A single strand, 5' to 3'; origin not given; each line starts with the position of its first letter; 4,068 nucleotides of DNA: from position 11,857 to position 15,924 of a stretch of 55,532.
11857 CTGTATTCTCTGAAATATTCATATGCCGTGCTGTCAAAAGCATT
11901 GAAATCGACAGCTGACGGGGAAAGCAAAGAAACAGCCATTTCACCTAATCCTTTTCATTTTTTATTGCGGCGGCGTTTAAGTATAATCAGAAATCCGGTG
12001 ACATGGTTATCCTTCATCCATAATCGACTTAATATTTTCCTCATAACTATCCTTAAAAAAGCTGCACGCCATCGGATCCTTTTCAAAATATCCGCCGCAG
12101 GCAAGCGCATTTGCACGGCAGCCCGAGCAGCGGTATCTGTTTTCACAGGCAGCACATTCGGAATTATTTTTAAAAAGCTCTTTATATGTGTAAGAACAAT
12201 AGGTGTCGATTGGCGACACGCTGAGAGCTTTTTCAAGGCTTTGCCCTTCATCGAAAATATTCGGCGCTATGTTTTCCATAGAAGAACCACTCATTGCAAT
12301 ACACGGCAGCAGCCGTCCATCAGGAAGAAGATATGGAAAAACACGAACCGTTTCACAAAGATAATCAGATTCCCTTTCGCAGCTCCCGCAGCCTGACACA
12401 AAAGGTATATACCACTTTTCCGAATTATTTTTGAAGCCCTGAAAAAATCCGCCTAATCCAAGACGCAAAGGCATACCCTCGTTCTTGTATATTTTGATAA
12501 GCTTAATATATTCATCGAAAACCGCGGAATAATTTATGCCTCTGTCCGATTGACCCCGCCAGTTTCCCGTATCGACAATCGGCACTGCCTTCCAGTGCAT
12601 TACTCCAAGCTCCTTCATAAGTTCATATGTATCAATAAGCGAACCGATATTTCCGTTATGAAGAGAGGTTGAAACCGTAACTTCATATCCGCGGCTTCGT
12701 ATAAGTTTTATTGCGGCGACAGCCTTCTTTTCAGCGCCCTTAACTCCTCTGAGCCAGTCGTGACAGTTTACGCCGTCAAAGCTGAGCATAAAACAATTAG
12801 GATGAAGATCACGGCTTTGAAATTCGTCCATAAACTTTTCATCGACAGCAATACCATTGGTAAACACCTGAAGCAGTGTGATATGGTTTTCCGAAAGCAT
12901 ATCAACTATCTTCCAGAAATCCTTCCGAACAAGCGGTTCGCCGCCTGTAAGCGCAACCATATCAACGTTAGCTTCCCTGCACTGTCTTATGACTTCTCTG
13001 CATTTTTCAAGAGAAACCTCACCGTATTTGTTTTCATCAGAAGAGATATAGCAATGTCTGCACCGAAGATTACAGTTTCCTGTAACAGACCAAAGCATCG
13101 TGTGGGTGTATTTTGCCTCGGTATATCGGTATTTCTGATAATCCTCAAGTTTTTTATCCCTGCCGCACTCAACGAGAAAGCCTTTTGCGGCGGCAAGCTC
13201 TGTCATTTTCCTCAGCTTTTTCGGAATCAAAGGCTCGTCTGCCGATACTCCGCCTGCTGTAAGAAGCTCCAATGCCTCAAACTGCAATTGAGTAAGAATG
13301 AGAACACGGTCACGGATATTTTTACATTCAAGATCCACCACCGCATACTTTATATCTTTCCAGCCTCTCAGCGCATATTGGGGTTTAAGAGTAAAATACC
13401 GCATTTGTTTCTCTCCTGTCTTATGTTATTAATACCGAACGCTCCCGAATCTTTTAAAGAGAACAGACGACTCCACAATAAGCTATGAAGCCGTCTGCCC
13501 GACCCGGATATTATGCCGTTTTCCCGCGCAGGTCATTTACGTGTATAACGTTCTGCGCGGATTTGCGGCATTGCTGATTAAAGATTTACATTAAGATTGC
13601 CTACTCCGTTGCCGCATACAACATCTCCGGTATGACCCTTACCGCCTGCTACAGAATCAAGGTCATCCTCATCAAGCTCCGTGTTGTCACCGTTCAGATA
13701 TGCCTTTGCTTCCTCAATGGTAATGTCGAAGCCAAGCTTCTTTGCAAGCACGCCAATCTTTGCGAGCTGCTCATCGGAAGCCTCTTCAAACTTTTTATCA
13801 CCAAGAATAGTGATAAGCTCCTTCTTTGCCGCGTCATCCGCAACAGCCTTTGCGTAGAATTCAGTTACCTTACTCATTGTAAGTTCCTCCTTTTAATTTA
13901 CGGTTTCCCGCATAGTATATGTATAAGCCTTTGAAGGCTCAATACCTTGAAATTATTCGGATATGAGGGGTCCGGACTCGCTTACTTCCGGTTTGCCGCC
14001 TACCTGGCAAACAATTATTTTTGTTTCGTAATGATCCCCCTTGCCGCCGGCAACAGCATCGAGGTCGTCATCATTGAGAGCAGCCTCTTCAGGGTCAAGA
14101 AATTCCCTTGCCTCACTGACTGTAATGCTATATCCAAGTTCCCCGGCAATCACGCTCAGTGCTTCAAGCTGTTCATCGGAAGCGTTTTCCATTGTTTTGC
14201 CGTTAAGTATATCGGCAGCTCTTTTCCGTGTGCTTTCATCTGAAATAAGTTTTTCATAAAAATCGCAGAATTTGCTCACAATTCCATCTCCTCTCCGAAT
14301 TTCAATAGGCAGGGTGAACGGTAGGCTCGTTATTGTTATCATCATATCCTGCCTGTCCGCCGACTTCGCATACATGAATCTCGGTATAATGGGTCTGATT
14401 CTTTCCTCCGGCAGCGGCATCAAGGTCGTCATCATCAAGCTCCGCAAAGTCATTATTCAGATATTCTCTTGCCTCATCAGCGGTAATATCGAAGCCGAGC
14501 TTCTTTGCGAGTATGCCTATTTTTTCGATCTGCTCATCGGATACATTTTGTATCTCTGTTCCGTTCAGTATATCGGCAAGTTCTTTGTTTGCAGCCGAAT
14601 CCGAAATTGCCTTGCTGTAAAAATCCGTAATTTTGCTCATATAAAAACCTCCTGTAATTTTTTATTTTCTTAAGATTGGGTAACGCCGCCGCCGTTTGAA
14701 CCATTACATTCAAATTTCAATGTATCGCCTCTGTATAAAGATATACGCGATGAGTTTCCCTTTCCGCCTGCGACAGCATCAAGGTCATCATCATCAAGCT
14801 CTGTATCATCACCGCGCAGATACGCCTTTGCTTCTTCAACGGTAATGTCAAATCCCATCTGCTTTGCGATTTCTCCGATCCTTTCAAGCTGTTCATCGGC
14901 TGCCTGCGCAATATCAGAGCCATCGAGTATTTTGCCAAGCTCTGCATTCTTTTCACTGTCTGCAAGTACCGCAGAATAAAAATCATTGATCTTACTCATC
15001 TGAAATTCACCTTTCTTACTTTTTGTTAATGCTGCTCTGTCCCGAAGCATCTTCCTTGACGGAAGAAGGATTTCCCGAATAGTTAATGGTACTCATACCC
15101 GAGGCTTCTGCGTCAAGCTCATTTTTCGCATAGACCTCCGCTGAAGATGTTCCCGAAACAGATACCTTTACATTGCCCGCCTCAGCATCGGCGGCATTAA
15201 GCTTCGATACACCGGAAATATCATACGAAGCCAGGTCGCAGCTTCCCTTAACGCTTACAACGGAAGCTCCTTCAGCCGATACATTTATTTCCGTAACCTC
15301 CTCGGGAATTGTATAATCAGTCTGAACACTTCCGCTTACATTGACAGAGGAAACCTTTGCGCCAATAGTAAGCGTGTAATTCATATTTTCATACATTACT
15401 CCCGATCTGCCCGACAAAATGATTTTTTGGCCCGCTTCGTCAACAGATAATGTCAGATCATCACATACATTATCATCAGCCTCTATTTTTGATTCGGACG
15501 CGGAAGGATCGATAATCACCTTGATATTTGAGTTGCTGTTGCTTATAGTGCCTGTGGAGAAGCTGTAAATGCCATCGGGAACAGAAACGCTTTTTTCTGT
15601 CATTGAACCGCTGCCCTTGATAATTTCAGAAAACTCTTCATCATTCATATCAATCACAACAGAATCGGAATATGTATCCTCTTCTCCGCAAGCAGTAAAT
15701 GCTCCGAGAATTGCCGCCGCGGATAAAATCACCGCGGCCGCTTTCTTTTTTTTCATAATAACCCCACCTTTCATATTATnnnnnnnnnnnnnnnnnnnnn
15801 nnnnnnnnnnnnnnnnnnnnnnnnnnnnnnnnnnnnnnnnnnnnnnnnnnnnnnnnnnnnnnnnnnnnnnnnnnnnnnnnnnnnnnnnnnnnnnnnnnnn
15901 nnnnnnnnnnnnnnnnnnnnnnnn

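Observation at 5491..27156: Candidate lipidated RiPP system: Nif11-leader peptides + radical SAM/SPASM + private KS/CLF/KR/ACP + GNAT-type transferases (~21.6 kb)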

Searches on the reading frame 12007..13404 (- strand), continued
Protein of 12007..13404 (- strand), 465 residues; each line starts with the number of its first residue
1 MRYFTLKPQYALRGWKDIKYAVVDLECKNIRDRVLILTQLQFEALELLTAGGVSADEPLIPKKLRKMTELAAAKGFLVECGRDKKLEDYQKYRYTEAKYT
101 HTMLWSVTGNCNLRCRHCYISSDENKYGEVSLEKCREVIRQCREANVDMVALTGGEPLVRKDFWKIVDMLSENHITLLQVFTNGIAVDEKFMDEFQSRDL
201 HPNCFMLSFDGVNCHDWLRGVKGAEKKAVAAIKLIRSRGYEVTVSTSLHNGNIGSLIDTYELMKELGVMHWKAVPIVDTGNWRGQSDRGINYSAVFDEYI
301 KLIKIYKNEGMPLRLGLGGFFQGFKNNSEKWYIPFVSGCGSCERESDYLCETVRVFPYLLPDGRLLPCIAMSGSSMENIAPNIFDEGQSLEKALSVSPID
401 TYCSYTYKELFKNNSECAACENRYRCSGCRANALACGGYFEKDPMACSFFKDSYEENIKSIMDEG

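Call 33: find_encoding_contigs(protein=P0052, flank=10000, max_places=1)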
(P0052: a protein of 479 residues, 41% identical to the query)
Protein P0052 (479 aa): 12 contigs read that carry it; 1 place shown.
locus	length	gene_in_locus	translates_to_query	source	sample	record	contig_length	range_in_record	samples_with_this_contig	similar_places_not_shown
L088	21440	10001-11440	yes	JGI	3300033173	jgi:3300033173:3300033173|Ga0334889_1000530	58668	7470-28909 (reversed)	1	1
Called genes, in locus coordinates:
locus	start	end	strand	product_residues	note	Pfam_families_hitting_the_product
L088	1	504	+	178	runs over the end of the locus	PF04205:FMN_bind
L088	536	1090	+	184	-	PF02508:Rnf-Nqr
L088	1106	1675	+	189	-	PF02508:Rnf-Nqr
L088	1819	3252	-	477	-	-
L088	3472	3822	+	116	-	PF01740:STAS, PF13466:STAS_2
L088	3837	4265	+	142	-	PF13581:HATPase_c_2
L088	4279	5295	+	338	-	PF09084:NMT1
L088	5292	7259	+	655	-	PF02743:dCache_1, PF22673:MCP-like_PDC_1, PF00672:HAMP, PF07228:SpoIIE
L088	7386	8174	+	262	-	PF03734:YkuD (weak)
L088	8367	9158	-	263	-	PF00376:MerR, PF13411:MerR_1, PF09278:MerR-DNA-bind (weak), PF06445:GyrI-like (weak)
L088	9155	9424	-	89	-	-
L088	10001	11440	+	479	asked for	PF04055:Radical_SAM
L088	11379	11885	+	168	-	PF07862:Nif11 (faint)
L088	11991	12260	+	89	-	PF07862:Nif11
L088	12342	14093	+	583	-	PF02310:B12-binding, PF04055:Radical_SAM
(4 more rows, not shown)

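Call 34: find_encoding_contigs(protein=P0092, flank=10000, max_places=1)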
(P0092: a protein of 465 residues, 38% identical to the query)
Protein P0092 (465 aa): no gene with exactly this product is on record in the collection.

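Call 41: search_solved_structures(query=window:12007-13404:-, max_evalue=0.00001)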
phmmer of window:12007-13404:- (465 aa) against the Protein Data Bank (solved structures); distinct sequences matched with E-value up to 0.00001: 4.
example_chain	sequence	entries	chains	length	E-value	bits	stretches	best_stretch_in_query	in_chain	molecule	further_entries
6efn_A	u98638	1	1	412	1.4e-13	54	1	106-280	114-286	Sporulation killing factor maturation protein SkfB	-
6c8v_A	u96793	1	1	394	2.6e-08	36.6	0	104-270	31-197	Coenzyme PQQ synthesis protein E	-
8wm2_A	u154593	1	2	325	1.6e-06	30.8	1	105-189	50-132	Fe-S radical SAM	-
7tol_A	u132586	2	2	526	3.8e-06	29.5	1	106-218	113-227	glycerol dibiphytanyl glycerol tetraether - macrocyclic archaeol synthase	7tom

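Call 52: search_solved_structures(query=A1, max_evalue=0.001)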
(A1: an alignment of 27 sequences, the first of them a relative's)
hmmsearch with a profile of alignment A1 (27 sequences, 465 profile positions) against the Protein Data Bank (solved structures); distinct sequences matched with E-value up to 0.001: 18.
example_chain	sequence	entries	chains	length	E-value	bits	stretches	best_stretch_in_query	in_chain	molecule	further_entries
6efn_A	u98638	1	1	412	1.7e-22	83.2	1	106-295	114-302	Sporulation killing factor maturation protein SkfB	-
5v1q_A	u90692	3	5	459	1.4e-13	53.8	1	110-440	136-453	Radical SAM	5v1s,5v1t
6c8v_A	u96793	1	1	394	7e-12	48.2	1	107-280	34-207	Coenzyme PQQ synthesis protein E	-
1tv7_A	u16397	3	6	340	3.3e-11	45.9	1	100-308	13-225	Molybdenum cofactor biosynthesis protein A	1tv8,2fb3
2fb2_A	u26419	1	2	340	6.3e-11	45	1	100-289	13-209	Molybdenum cofactor biosynthesis protein A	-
7tol_A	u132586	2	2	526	1e-10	44.3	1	106-218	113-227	glycerol dibiphytanyl glycerol tetraether - macrocyclic archaeol synthase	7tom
8wm2_A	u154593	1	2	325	1.1e-09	40.9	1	102-187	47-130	Fe-S radical SAM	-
7vob_C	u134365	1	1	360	1.8e-09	40.2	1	111-274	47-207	Cytosylglucuronate decarboxylase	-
7voc_C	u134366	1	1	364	1.8e-09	40.2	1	111-274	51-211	Cytosylglucuronate decarboxylase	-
5wgg_A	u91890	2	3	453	3.5e-08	35.9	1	98-452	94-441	Radical SAM domain protein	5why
9dgw_A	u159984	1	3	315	6.7e-07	31.7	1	102-210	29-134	Radical SAM core domain-containing protein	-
6b4c_A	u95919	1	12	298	9.4e-07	31.2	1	107-210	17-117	Viperin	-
7n7i_A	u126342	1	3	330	1.1e-06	31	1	105-210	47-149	Viperin-like enzyme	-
9dfw_A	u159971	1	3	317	1.2e-06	30.9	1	102-210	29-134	Radical SAM core domain-containing protein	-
7n7h_A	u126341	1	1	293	9.1e-05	24.7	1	103-275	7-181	VIPERIN-LIKE ENZYME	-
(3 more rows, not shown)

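Call 77: search_protein_families(library=pfam, proteins=[window:12007-13404:-], max_evalue=1)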
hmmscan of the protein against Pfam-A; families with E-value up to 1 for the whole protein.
window:12007-13404:- (465 aa): 2 families
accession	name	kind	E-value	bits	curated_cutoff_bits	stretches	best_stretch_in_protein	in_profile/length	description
PF04055.27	Radical_SAM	-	1.5e-23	84.3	29.5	1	106-261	2-164/166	Radical SAM superfamily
PF13353.11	Fer4_12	-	7.5e-06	26.7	22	1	108-188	12-95/137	4Fe-4S single cluster domain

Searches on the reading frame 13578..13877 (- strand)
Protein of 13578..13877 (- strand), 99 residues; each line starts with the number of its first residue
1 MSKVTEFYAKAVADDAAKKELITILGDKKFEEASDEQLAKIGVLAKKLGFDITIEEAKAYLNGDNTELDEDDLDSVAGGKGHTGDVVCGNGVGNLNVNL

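Call 5: search_protein_families(library=pfam, proteins=[window:13578-13877:-], max_evalue=0.01)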
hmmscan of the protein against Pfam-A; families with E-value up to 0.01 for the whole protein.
window:13578-13877:- (99 aa): 1 family
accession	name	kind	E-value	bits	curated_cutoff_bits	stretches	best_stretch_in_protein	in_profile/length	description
PF07862.16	Nif11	-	0.0049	17.6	23.8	0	4-56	6-47/48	Nif11 domain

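Call 7: search_protein_families(library=ncbifam, proteins=[window:13578-13877:-], max_evalue=0.01)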
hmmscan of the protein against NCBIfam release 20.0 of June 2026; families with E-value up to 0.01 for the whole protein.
window:13578-13877:- (99 aa): 1 family
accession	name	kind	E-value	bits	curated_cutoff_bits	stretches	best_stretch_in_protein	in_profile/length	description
TIGR03798.1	leader_Nif11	subfamily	4.2e-05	23.7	32.3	1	28-79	17-68/68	Nif11-like leader peptide family RiPP precursor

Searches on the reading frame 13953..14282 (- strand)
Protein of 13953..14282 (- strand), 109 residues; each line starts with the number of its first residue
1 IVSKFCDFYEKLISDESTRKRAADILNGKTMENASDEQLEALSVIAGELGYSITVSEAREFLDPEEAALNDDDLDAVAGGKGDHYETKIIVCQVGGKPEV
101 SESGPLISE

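Call 5: search_protein_families(library=pfam, proteins=[window:13953-14282:-], max_evalue=0.01)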
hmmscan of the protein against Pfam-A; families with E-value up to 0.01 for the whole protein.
window:13953-14282:- (109 aa): 0 families

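Call 7: search_protein_families(library=ncbifam, proteins=[window:13953-14282:-], max_evalue=0.01)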
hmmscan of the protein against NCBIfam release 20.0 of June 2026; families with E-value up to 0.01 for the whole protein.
window:13953-14282:- (109 aa): 1 family
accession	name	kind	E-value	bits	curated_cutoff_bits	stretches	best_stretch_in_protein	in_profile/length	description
TIGR03798.1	leader_Nif11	subfamily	1.6e-05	25.1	32.3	1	34-80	26-68/68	Nif11-like leader peptide family RiPP precursor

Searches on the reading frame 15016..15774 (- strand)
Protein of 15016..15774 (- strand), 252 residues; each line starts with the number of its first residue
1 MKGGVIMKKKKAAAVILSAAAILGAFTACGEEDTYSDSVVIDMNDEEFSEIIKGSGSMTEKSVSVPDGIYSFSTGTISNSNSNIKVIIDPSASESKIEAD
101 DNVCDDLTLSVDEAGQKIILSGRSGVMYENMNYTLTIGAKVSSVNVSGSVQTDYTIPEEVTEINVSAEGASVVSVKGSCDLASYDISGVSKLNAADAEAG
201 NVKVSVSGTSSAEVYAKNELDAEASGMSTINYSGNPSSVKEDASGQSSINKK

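Call 5: search_protein_families(library=pfam, proteins=[window:15016-15774:-], max_evalue=0.01)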
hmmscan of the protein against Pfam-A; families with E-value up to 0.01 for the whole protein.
window:15016-15774:- (252 aa): 1 family
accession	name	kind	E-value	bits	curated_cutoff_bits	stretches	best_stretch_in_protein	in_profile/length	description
PF10988.14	DUF2807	-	3.9e-17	63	24.2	1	136-236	83-181/181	Putative auto-transporter adhesin, head GIN domain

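Call 7: search_protein_families(library=ncbifam, proteins=[window:15016-15774:-], max_evalue=0.01)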
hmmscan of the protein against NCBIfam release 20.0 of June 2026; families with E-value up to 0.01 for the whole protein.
window:15016-15774:- (252 aa): 0 families
